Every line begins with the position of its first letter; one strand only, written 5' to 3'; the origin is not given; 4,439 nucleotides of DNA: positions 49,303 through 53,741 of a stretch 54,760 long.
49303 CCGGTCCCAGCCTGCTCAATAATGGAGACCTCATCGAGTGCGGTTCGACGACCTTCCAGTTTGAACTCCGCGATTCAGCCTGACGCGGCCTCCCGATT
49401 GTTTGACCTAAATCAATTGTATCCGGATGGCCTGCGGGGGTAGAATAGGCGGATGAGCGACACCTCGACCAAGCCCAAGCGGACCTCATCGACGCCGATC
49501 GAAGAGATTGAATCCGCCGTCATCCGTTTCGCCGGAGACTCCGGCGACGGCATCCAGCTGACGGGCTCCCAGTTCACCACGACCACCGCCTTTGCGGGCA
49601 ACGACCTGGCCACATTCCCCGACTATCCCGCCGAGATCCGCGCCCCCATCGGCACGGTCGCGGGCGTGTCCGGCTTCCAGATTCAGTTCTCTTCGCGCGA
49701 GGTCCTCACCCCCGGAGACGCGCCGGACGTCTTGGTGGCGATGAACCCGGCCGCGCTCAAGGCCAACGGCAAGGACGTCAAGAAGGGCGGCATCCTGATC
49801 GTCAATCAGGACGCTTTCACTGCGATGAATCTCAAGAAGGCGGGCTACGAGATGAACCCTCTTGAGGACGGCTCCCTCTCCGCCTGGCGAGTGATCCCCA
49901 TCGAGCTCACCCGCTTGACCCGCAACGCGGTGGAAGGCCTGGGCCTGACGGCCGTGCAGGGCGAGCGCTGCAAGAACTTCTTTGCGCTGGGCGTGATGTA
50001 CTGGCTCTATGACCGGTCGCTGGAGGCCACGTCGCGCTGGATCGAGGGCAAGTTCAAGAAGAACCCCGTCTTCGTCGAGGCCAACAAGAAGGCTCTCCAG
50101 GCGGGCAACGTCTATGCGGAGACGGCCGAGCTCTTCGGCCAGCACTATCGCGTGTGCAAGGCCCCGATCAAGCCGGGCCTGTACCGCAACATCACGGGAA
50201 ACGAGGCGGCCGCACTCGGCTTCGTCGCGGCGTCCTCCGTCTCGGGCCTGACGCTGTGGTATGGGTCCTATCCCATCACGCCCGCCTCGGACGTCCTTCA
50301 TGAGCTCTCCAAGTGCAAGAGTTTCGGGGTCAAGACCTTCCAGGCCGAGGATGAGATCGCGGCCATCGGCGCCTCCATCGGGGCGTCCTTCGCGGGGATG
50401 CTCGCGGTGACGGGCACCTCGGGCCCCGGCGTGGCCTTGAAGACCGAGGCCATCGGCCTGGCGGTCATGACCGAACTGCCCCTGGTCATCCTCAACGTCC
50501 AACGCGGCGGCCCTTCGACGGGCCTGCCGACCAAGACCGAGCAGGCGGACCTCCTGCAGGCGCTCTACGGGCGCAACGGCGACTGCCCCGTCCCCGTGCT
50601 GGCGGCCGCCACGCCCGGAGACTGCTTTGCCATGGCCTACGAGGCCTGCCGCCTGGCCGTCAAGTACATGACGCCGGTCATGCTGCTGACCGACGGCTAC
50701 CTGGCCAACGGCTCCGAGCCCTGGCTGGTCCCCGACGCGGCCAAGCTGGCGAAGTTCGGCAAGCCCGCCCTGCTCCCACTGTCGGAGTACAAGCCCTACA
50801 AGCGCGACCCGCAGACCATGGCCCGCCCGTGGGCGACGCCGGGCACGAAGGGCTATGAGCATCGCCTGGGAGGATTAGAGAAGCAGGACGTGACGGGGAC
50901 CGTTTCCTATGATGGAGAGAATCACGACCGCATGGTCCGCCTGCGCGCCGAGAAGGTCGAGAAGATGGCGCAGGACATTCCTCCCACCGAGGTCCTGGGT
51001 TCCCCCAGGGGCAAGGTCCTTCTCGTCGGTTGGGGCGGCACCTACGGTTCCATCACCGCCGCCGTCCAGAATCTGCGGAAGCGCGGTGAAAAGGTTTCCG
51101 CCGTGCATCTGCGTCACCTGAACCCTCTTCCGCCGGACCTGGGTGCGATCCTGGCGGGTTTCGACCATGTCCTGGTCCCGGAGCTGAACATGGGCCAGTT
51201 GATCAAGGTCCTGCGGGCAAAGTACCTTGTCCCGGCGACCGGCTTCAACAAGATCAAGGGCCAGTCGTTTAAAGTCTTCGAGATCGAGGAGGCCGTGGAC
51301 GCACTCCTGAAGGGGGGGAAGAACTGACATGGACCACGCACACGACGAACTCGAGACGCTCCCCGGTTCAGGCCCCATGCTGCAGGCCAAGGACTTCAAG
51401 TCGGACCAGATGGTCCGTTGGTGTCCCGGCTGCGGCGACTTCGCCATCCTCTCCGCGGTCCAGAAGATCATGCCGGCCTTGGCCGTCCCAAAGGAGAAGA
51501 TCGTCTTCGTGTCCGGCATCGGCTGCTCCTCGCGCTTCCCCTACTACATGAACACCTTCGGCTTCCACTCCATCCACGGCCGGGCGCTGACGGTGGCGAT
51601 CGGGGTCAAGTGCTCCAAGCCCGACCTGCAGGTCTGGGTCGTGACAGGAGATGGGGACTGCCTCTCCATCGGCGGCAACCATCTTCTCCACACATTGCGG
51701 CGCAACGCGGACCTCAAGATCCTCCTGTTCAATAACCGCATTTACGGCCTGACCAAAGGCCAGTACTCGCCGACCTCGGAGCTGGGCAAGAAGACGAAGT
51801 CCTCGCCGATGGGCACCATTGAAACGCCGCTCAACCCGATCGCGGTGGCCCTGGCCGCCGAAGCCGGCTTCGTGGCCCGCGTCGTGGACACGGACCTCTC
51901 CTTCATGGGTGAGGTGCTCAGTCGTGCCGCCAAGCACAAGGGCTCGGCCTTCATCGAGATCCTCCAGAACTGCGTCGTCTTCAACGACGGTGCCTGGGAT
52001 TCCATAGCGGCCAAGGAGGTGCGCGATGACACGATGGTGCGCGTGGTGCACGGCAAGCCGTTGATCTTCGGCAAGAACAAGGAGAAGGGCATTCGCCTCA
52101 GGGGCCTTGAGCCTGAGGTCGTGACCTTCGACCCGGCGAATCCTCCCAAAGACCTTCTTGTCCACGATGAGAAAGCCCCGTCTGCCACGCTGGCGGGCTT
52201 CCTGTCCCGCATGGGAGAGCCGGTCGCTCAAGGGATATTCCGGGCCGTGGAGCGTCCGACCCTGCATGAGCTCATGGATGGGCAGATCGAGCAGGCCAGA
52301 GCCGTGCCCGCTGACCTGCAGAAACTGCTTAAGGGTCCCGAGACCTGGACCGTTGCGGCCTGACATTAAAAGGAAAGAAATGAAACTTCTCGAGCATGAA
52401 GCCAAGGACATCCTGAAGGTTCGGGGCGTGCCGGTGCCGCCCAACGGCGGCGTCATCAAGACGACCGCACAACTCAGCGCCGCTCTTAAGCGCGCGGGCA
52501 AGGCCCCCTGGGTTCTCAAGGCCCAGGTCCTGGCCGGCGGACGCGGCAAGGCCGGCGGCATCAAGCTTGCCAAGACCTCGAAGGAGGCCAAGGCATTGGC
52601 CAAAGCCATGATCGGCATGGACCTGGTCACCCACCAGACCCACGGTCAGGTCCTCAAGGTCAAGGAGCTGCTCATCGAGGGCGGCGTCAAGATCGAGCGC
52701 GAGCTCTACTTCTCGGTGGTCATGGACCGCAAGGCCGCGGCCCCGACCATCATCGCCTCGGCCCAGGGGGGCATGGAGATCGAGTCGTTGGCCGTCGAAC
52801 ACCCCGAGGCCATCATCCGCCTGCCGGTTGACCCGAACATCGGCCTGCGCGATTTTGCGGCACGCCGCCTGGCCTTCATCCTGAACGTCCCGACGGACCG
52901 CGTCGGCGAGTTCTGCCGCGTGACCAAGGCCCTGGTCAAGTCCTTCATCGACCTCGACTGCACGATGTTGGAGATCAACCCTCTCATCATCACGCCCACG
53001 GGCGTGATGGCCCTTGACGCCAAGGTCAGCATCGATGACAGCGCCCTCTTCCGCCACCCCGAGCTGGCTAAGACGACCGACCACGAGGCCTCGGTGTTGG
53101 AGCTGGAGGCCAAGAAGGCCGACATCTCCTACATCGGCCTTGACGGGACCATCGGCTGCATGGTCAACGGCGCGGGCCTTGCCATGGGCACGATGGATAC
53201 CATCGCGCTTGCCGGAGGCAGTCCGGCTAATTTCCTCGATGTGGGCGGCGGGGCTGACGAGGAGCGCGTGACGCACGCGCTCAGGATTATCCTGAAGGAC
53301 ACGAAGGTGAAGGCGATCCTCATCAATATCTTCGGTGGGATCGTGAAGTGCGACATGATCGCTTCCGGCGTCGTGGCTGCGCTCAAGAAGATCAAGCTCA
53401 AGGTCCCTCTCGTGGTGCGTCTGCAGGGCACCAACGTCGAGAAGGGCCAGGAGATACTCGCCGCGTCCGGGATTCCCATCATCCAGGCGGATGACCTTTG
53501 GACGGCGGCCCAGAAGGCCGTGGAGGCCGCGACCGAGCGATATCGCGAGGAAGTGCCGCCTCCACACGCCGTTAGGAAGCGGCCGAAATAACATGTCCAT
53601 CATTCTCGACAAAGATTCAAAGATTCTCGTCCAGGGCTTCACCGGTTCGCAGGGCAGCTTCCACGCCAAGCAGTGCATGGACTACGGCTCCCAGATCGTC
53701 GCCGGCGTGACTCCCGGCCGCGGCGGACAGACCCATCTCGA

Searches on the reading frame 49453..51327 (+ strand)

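Call 54: search_protein_families(library=pfam, proteins=[window:49453-51327:+], max_evalue=0.0001)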
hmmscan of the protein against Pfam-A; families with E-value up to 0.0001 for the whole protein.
window:49453-51327:+ (624 aa): 3 families
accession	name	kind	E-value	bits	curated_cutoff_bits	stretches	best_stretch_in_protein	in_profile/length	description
PF01855.24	POR_N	-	5.9e-54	183.7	27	1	271-479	12-220/231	Pyruvate flavodoxin/ferredoxin oxidoreductase, thiamine diP-bdg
PF01558.24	POR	-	1.7e-27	97.1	27.4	1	31-218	2-171/173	Pyruvate ferredoxin/flavodoxin oxidoreductase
PF17147.9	PFOR_II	-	2.5e-06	28.2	27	1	522-590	3-77/102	Pyruvate:ferredoxin oxidoreductase core domain II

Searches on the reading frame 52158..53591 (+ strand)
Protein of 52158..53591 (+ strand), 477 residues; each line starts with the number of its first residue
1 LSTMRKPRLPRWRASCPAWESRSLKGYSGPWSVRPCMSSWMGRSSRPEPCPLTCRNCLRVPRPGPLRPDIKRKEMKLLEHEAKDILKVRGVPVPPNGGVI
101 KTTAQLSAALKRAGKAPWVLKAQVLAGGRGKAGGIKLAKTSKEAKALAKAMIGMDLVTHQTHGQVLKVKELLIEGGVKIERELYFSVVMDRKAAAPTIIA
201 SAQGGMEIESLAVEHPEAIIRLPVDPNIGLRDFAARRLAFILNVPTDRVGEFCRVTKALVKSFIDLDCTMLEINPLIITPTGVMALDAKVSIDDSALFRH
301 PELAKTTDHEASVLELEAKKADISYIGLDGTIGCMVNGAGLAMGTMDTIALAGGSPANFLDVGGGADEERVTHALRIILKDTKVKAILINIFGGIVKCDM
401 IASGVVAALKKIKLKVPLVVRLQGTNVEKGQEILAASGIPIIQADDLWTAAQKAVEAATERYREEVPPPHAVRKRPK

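Call 54: search_protein_families(library=pfam, proteins=[window:52158-53591:+], max_evalue=0.0001)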
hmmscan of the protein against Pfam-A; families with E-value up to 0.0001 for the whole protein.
window:52158-53591:+ (477 aa): 4 families
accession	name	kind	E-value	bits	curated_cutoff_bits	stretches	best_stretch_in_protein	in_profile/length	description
PF08442.15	ATP-grasp_2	-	7.8e-64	215.4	29.5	1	76-277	1-201/202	ATP-grasp domain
PF00549.24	Ligase_CoA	-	3.1e-32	111.8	24.5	1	335-455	1-128/128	CoA-ligase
PF24948.1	Citrate_synth_N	-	3.8e-19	69.4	83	1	113-299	49-227/232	ATP-citrate synthase ATP-grasp domain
PF13549.11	ATP-grasp_5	-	2.5e-08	34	27.6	0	72-211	5-138/221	ATP-grasp domain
